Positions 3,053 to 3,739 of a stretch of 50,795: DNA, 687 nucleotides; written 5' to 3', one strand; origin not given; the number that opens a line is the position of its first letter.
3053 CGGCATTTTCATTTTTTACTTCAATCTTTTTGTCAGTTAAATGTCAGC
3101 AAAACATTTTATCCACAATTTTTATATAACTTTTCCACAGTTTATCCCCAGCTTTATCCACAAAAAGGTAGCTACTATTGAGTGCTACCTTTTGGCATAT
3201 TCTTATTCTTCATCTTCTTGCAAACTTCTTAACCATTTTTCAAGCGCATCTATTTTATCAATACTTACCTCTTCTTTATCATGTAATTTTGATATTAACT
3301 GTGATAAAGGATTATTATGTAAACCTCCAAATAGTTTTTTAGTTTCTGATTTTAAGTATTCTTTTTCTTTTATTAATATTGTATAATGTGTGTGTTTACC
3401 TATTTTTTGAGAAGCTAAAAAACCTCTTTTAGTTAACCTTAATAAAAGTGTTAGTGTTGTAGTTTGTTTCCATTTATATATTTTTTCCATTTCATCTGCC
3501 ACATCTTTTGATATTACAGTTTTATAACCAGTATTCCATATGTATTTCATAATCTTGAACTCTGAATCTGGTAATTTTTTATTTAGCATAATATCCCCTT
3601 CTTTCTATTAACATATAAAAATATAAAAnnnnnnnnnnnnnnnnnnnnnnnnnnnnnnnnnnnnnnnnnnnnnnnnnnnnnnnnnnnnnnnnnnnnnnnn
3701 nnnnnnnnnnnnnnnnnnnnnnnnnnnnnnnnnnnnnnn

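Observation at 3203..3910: Tandem orphan BlaI/MecI/CopY-family repressors next to attP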

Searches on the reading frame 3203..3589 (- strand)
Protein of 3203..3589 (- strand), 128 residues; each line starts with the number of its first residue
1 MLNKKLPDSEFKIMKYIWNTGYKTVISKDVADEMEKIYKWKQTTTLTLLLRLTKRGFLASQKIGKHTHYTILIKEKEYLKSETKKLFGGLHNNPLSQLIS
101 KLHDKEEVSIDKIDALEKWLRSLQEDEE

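Call 3: search_protein_families(library=pfam, proteins=[window:3203-3589:-], max_evalue=1)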
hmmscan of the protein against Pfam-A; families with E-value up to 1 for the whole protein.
window:3203-3589:- (128 aa): 3 families
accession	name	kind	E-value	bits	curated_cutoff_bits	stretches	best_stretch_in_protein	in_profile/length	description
PF03965.22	Penicillinase_R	-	1e-22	81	22.6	1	8-121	3-114/115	Penicillinase repressor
PF20284.3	CTD8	-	0.014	16.1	27.6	1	24-104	40-120/127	C-terminal domain 8 of the ABC-three component (ABC-3C) systems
PF22381.2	Staph_reg_Sar_Rot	-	0.5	10.9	27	1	8-58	14-58/85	Transcriptional regulator SarA/Rot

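Call 4: search_protein_families(library=ncbifam, proteins=[window:3203-3589:-], max_evalue=1)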
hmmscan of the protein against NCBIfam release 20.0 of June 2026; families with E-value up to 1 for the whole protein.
window:3203-3589:- (128 aa): 6 families
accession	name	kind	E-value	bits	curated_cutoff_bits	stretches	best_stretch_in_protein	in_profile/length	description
TIGR02698.1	CopY_TcrY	equivalog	6.8e-20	71.6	121.95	1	6-122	2-116/130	CopY/TcrY family copper transport repressor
NF012168.1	BlaI_of_BCL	exception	3.2e-10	40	180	1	6-120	6-118/121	penicillinase repressor BlaI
NF000243.1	MecI_of_mecA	exception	1.6e-09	38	250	1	8-119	10-119/123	mecA-type methicillin resistance repressor MecI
NF000244.1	MecI_of_mecC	exception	1.6e-09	37.7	250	1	8-120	10-120/125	mecC-type methicillin resistance repressor MecI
NF000186.1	BlaI_of_MRSA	exception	3.7e-05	23.8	250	1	9-121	11-121/126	penicillinase repressor BlaI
TIGR02277.1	PaaX_trns_reg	equivalog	0.055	13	264.55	1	46-89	38-81/279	phenylacetic acid degradation operon negative regulatory protein PaaX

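Call 5: search_protein_families(library=phrogs, proteins=[window:3203-3589:-], max_evalue=1)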
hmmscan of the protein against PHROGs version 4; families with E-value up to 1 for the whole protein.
window:3203-3589:- (128 aa): 3 families
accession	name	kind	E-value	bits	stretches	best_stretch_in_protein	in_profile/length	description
phrog_1077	-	transcription regulation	1.2e-48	165.7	1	1-127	1-126/126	transcriptional regulator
phrog_33521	-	unknown function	0.058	14.7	1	36-92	6-62/75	-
phrog_32284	-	unknown function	0.1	13.8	1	51-96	14-58/85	-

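Call 19: search_dna_similar(query=window:3203-3589:-, collection=phages, mode=protein, max_rows=60, rows=spread, max_evalue=0.001)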
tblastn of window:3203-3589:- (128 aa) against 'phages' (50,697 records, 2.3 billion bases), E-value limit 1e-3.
Records with a match: 35; places in all: 47; records where one place covers at least 80% of the query: 27.
Best place of each record, by identity: >=99% 4; 60-80% 2; <60% 29.
By first word of the organism name: Clostridium 20; Clostridioides 8; Listeria 2; Bacteriophage 2; Enterococcus 2; Peptoclostridium 1.
By host as written in the record: - 11; Clostridium difficile 11; Clostridium difficile strain CD105HE1 ribotype 076 4; Clostridioides difficile 2; Listeria monocytogenes 2; Clostridioides difficile LCUS 0508 1; Clostridioides difficile CD522418 1; Peptoclostridium difficile strain DSM1296 1; and 2 more.
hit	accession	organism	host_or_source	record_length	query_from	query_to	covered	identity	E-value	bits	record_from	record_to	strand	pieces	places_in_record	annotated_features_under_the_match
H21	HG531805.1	Clostridium phage CDMH1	-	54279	1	128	100%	99.2%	1e-68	228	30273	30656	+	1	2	CDHM1_gp40: putative regulatory protein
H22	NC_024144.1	Clostridium phage CDMH1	-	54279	1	128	100%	99.2%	1e-68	228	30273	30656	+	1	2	CDHM1_gp40: transcriptional regulator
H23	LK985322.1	Clostridium phage phiCDHM19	-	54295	1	127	99%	70.9%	2e-49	173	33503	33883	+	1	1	phiCDHM19_gp46: putative regulatory protein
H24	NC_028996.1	Clostridium phage phiCDHM19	-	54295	1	127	99%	70.9%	2e-49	173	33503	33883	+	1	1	phiCDHM19_gp46: transcriptional regulator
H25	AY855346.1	Clostridium phage phi CD119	-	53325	1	83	65%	100.0%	2e-38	142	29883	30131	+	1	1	hypothetical protein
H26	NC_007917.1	Clostridium phage phi CD119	Clostridium difficile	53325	1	83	65%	100.0%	2e-38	142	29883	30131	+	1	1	transcriptional regulator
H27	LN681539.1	Clostridium phage phiCD505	Clostridium difficile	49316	4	127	97%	50.0%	5e-29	115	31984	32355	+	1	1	Transcriptional regulator, BlaI/MecI/CopY family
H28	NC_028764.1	Clostridium phage phiCD505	Clostridium difficile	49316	4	127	97%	50.0%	5e-29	115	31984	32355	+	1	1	transcriptional regulator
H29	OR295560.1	Clostridioides phage phiCD508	Clostridioides difficile LCUS 0508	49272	4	127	97%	50.0%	1e-27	111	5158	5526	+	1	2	blaI_2: transcriptional regulator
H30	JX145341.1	Clostridium phage phiMMP02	Clostridium difficile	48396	4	127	97%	48.9%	2e-13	117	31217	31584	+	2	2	regulatory protein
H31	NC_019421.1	Clostridium phage phiMMP02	Clostridium difficile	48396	4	127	97%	48.9%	2e-13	117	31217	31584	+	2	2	transcriptional regulator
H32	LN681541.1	Clostridium phage phiMMP01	Clostridium difficile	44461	5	127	96%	47.6%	4e-24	101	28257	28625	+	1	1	putative transcriptional regulator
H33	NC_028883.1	Clostridium phage phiMMP01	Clostridium difficile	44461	5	127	96%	47.6%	4e-24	101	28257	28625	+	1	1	transcriptional regulator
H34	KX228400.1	Clostridium phage CDKM15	Clostridium difficile strain CD105HE1 ...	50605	5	127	96%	47.6%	4e-24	101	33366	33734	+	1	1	BlaI/MecI/CopY family transcriptional regulator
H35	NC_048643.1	Clostridium phage CDKM15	Clostridium difficile strain CD105HE1 ...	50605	5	127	96%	47.6%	4e-24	101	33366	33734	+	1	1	transcriptional regulator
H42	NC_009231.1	Clostridioides phage phiC2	-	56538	5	127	96%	46.0%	1e-22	97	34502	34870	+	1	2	transcriptional regulator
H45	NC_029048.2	Clostridium phage phiCD211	Clostridium difficile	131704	4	104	79%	50.5%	4e-15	76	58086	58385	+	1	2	transcriptional regulator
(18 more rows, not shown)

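Call 28: get_annotated_region(hit=H42, flank=2500)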
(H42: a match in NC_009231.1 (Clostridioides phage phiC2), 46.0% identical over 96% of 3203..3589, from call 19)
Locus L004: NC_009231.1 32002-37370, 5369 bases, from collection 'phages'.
description: Clostridioides phage phiC2, complete genome.
organism: Clostridioides phage phiC2 (NCBI taxid 2849703)
taxonomy: Viruses; Duplodnaviria; Heunggongvirae; Uroviricota; Caudoviricetes; Yongloolinvirus; Yongloolinvirus C2
host: -; source: -; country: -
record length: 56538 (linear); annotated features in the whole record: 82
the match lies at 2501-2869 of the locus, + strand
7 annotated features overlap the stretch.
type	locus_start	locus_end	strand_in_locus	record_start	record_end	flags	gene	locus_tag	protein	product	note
CDS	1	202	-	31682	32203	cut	-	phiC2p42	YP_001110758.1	metallo-protease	similar to phage LE1 ORF 2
CDS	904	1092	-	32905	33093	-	-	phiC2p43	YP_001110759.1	hypothetical protein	-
CDS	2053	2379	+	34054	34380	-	-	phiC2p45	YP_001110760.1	transcriptional regulator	similar to CopY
CDS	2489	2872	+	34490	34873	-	-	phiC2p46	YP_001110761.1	transcriptional regulator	similar to cdu1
CDS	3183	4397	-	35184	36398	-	-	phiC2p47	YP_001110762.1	putative integrase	cd01189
CDS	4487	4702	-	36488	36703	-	-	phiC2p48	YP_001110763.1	hypothetical protein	-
CDS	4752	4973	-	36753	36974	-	-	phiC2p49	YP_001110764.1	transcriptional regulator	-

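Call 29: get_annotated_region(hit=H24, flank=2500)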
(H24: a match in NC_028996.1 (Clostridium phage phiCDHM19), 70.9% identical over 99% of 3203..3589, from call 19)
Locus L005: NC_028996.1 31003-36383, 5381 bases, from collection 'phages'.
description: Clostridium phage phiCDHM19, complete genome.
organism: Clostridium phage phiCDHM19 (NCBI taxid 1522092)
taxonomy: Viruses; Duplodnaviria; Heunggongvirae; Uroviricota; Caudoviricetes; Lubbockvirus; Lubbockvirus CDHM19
host: -; source: -; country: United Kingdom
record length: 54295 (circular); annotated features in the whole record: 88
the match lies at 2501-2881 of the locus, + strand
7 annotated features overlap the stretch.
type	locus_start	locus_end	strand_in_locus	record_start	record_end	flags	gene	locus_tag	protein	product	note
CDS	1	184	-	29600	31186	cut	phiCDHM19_gp43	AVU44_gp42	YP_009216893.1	puative Nudix hydrolase protein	-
CDS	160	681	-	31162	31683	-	phiCDHM19_gp44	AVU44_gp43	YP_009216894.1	metallo-protease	-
CDS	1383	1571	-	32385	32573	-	phiCDHM19_gp45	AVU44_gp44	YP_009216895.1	hypothetical protein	-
CDS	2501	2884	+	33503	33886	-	phiCDHM19_gp46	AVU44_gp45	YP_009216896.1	transcriptional regulator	-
CDS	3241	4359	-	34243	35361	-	phiCDHM19_gp47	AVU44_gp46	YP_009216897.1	integrase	-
CDS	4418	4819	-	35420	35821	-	phiCDHM19_gp48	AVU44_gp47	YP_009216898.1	toxin-antitoxin system HicB-like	-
CDS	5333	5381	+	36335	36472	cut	phiCDHM19_gp49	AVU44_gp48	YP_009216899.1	hypothetical protein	-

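Call 30: get_annotated_region(hit=H28, flank=2500)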
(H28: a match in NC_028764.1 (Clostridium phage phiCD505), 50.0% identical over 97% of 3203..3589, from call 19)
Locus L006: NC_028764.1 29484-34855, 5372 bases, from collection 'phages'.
description: Clostridium phage phiCD505, complete genome.
organism: Clostridium phage phiCD505 (NCBI taxid 1582154)
taxonomy: Viruses; Duplodnaviria; Heunggongvirae; Uroviricota; Caudoviricetes; Colneyvirus; Colneyvirus CD505
host: Clostridium difficile; source: -; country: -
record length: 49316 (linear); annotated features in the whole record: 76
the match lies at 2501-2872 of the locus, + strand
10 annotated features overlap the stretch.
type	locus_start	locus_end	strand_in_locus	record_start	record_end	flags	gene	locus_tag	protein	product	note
CDS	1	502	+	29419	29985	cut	-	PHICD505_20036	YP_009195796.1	hypothetical protein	Evidence 5 : No homology to any previously reported sequences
CDS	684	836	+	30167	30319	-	-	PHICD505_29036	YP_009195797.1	hypothetical protein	Evidence 4 : Homologs of previously reported genes of unknown function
CDS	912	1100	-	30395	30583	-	-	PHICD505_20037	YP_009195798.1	hypothetical protein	Evidence 4 : Homologs of previously reported genes of unknown function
CDS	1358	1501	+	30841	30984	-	-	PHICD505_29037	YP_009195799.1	hypothetical protein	Evidence 4 : Homologs of previously reported genes of unknown function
CDS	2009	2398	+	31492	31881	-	-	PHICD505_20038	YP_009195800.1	transcriptional regulator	Evidence 4 : Homologs of previously reported genes of unknown function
CDS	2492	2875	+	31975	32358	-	-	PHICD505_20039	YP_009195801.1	transcriptional regulator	-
CDS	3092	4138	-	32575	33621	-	-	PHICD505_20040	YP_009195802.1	integrase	Evidence 3 : Function proposed based on presence of conserved amino acid motif, structural feature or limited homology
CDS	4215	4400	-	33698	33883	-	-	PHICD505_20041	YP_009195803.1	helix-turn-helix domain-containing protein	Evidence 3 : Function proposed based on presence of conserved amino acid motif, structural feature or limited homology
CDS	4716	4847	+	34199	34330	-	-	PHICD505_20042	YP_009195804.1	hypothetical protein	Evidence 5 : No homology to any previously reported sequences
CDS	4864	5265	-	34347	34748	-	-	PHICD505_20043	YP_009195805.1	helix-turn-helix domain-containing protein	Evidence 4 : Homologs of previously reported genes of unknown function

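Call 31: get_annotated_region(hit=H45, flank=3000)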
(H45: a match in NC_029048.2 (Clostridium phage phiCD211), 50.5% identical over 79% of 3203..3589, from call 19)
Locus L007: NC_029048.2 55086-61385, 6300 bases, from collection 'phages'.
description: Clostridium phage phiCD211, complete genome.
organism: Clostridium phage phiCD211 (NCBI taxid 1582152)
taxonomy: Viruses; Duplodnaviria; Heunggongvirae; Uroviricota; Caudoviricetes
host: Clostridium difficile; source: -; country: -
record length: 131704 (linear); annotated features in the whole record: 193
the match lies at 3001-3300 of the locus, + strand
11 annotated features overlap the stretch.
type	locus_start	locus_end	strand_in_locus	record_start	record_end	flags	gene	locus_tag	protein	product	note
CDS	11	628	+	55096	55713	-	-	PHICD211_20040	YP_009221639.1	endolysin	Evidence 4 : Homologs of previously reported genes of unknown function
CDS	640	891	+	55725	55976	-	-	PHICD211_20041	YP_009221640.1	holin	Evidence 4 : Homologs of previously reported genes of unknown function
CDS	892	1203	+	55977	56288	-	-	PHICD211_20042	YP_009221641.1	holin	Evidence 5 : No homology to any previously reported sequences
CDS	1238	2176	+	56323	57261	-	-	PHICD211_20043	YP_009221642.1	site-specific integrase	-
CDS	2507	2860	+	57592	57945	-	-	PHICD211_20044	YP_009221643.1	helix-turn-helix domain-containing protein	-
CDS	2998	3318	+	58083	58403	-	-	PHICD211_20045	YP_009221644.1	transcriptional regulator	Evidence 3 : Function proposed based on presence of conserved amino acid motif, structural feature or limited homology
CDS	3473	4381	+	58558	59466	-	-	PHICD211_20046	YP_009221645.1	Cell surface protein N-acetylmuramoyl-L-alanine amidase LytC precursor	-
CDS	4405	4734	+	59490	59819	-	-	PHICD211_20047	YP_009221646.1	hypothetical protein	Evidence 5 : No homology to any previously reported sequences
CDS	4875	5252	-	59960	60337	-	cdu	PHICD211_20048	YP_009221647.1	transcriptional regulator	Evidence 3 : Function proposed based on presence of conserved amino acid motif, structural feature or limited homology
CDS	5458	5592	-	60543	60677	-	-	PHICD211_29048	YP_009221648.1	hypothetical protein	Evidence 4 : Homologs of previously reported genes of unknown function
CDS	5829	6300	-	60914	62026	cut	-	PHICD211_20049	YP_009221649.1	integrase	-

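Call 36: search_solved_structures(query=window:3203-3589:-, max_evalue=0.01, show_alignments=4)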
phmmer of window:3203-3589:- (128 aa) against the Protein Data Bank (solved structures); distinct sequences matched with E-value up to 0.01: 5.
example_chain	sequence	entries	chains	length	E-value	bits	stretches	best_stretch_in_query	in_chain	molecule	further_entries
1sd6_A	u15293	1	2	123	1.7e-09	41.3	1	6-119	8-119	Methicillin resistance regulatory protein mecI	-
1okr_A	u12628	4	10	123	4e-09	40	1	6-119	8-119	METHICILLIN RESISTANCE REGULATORY PROTEIN MECI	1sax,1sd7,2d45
1p6r_A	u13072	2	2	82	1.8e-08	37.9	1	5-80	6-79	Penicillinase repressor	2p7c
1sd4_A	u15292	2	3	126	0.001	22.6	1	6-122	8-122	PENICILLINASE REPRESSOR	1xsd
2k4b_A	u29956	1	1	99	0.0051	20.3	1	7-71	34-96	Transcriptional regulator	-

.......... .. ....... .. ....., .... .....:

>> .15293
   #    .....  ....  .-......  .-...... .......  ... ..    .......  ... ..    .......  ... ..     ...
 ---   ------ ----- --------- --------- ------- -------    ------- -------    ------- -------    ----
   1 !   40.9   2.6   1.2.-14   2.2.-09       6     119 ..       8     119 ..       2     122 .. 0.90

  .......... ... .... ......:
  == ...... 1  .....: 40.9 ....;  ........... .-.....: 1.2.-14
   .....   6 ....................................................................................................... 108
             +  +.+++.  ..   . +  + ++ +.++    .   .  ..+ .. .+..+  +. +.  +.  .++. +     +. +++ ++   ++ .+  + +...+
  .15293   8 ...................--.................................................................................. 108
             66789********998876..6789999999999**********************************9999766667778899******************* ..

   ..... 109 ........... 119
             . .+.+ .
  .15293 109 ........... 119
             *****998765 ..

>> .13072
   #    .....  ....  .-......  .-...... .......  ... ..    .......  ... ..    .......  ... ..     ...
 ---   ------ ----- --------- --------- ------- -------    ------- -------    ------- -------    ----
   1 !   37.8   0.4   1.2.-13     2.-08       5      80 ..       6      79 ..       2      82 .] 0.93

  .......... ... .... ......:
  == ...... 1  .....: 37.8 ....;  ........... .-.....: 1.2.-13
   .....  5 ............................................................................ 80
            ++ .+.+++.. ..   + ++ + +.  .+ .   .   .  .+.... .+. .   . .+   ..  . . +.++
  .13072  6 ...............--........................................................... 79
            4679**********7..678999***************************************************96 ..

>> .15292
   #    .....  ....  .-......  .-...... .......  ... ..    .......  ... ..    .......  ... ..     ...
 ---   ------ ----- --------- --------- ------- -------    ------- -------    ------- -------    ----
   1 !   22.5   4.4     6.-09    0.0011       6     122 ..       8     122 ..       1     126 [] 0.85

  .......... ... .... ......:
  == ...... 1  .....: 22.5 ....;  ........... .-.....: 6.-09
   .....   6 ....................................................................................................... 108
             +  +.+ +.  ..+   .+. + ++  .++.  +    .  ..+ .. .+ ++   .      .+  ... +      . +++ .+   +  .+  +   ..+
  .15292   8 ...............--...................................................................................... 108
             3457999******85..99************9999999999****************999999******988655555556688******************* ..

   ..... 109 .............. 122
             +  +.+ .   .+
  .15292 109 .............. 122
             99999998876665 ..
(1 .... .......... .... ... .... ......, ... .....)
